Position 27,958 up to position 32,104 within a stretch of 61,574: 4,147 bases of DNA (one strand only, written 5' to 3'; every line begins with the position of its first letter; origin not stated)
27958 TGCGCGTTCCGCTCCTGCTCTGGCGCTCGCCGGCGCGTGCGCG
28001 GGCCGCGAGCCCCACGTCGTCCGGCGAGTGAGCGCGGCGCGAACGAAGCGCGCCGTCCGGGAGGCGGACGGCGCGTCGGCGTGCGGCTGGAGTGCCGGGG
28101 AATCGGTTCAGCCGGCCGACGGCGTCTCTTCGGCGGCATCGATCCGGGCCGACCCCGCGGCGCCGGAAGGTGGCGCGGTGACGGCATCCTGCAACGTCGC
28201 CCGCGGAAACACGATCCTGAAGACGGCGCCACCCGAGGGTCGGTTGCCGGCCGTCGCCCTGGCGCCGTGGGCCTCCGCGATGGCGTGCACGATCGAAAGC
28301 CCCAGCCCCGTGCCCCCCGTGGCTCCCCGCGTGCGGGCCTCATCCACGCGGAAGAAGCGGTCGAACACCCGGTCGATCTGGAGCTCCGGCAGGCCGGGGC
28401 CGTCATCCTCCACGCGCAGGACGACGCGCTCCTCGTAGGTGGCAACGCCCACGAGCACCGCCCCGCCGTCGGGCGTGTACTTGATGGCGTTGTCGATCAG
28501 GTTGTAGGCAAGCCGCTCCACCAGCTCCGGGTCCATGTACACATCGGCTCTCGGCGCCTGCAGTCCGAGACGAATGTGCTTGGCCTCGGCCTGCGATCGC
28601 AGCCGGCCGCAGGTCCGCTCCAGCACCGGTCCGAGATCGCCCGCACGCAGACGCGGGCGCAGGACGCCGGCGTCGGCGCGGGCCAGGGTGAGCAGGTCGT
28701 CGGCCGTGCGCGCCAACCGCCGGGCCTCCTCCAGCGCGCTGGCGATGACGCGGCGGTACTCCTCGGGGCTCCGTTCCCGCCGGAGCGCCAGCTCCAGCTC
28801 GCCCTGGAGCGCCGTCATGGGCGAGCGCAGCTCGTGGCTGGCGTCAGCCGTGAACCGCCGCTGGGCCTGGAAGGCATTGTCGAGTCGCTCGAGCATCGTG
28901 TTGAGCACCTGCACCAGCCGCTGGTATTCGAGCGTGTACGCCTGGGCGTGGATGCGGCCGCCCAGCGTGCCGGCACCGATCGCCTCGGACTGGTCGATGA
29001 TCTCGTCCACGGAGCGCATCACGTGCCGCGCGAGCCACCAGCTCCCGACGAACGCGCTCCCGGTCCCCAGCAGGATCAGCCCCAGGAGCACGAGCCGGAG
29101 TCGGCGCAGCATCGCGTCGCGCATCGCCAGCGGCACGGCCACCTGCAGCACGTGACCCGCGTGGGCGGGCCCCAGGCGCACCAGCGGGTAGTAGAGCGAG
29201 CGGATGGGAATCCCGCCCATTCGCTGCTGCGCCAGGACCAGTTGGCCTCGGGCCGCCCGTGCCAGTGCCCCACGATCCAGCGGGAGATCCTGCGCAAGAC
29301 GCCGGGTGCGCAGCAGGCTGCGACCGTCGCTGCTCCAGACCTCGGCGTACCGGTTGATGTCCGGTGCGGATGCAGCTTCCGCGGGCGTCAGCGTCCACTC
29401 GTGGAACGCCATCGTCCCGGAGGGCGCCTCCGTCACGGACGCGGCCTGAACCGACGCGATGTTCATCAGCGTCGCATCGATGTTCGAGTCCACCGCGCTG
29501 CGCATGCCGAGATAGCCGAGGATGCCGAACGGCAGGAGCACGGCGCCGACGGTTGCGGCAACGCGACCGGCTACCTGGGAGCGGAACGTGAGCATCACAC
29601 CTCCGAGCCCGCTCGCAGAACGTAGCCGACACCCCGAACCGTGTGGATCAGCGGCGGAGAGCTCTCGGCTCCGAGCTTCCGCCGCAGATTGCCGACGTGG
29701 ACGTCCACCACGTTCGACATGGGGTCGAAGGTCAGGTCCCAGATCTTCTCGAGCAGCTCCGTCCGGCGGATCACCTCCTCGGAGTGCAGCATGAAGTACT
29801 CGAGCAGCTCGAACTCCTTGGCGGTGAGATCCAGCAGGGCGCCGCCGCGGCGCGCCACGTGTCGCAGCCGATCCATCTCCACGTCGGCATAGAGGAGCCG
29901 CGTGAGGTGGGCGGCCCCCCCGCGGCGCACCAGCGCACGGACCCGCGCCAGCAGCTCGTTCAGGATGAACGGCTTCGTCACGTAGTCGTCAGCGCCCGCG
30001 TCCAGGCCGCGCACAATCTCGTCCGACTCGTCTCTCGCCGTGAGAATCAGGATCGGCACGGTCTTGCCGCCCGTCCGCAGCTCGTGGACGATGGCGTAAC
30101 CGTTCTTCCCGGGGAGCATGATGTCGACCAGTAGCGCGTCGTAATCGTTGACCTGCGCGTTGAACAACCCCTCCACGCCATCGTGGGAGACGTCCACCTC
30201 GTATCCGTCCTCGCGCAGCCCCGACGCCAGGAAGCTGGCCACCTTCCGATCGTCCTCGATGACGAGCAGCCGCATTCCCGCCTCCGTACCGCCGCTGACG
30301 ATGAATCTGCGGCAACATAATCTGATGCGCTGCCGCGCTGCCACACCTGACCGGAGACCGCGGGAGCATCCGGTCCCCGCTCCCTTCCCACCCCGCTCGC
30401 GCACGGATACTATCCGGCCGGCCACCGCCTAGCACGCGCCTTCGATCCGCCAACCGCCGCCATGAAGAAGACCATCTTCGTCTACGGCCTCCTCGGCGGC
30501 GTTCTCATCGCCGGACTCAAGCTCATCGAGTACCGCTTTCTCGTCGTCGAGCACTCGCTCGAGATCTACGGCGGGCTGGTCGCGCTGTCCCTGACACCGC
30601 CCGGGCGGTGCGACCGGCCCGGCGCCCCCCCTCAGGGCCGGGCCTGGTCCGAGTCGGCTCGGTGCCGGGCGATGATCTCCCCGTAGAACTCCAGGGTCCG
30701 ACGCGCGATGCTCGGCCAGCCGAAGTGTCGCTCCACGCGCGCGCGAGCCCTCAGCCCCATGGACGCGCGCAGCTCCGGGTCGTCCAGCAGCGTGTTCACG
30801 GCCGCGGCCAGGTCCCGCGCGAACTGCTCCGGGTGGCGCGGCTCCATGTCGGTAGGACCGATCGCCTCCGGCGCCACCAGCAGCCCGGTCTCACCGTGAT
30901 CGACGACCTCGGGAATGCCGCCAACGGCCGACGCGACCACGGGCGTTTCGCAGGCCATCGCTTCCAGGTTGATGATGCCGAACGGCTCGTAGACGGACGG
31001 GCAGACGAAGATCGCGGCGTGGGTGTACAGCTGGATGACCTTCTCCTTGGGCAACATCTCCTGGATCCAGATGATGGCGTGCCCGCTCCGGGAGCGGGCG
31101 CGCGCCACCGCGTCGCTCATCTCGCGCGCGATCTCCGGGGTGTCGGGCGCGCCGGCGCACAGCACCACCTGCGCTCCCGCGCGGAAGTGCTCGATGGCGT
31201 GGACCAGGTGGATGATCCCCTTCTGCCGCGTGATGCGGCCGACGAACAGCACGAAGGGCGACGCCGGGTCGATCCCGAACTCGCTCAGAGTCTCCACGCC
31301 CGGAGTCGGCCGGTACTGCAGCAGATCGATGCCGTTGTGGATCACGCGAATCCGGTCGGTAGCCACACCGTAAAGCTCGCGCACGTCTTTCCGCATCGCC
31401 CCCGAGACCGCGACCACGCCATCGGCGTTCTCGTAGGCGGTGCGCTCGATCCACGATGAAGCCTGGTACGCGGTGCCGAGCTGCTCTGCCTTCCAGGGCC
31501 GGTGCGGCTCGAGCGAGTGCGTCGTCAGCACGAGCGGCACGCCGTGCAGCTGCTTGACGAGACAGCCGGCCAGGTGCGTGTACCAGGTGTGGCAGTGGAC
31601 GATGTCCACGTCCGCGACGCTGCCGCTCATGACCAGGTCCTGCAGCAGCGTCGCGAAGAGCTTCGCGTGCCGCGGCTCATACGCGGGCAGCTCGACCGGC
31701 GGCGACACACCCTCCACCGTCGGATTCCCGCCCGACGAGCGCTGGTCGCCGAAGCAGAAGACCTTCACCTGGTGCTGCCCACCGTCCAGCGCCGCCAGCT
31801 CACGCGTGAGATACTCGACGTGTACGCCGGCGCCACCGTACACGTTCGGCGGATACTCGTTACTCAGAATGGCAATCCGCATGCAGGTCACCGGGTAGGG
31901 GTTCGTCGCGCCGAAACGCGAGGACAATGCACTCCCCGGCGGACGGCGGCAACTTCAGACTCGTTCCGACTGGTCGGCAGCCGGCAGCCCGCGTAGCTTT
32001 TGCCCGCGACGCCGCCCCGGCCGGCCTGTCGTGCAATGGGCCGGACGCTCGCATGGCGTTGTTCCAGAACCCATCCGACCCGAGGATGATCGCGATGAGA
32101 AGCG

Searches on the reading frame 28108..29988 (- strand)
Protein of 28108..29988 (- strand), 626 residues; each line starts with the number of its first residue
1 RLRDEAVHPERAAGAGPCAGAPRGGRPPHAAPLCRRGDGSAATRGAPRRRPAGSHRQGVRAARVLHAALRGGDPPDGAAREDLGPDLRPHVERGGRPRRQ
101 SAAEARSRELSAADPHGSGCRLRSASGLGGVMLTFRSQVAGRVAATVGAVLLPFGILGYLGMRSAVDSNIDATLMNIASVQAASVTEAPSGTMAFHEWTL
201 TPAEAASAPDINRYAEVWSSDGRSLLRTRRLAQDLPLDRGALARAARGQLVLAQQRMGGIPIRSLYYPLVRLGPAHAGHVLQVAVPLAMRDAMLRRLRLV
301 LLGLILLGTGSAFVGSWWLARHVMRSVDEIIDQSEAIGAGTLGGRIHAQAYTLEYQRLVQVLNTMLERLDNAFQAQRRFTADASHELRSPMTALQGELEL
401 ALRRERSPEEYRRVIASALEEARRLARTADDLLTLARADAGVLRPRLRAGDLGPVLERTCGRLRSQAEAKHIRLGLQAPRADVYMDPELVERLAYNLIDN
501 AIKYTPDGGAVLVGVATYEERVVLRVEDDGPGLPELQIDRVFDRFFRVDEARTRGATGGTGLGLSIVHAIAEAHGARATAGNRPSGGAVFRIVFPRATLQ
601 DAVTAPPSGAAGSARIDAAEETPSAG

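Call 31: search_protein_families(library=pfam, proteins=[window:28108-29988:-], max_evalue=0.001)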
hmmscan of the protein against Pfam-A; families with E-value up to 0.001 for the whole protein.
window:28108-29988:- (626 aa): 4 families
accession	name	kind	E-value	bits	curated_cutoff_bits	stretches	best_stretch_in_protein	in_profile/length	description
PF02518.31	HATPase_c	-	1.8e-26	93.2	26.4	1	486-597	2-110/111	Histidine kinase-, DNA gyrase B-, and HSP90-like ATPase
PF00512.31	HisKA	-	1.9e-16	60.3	26.9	1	375-441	1-66/66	His Kinase A (phospho-acceptor) domain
PF00672.30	HAMP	-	1.4e-05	25.8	25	1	318-370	1-52/53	HAMP domain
PF08521.16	2CSK_N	-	3.4e-05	24.4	23.2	1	155-297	9-140/140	Two-component sensor kinase N-terminal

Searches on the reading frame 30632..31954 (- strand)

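Call 31: search_protein_families(library=pfam, proteins=[window:30632-31954:-], max_evalue=0.001)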
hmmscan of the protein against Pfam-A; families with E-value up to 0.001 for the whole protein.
window:30632-31954:- (440 aa): 7 families
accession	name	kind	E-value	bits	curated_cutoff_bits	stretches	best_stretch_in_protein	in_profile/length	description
PF13439.12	Glyco_transf_4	-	6e-35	121.2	28.5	1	39-211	1-168/170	Glycosyltransferase Family 4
PF00534.26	Glycos_transf_1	-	7.3e-31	107.4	26.4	1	226-363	9-143/172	Glycosyl transferases group 1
PF13692.12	Glyco_trans_1_4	-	4.7e-28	98.7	27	1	233-371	2-128/142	Glycosyl transferases group 1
PF13579.12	Glyco_trans_4_4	-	2.4e-26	93.4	29.7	1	40-208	1-158/158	Glycosyl transferase 4-like domain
PF20706.3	GT4-conflict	-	9.5e-19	68.1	26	1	103-418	70-383/385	Family 4 Glycosyltransferase in conflict systems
PF08323.17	Glyco_transf_5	-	8.4e-11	42.5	22.7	1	98-195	112-228/239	Starch synthase catalytic domain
PF13524.12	Glyco_trans_1_2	-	3.7e-08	33.9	25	1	298-421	32-143/144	Glycosyl transferase-like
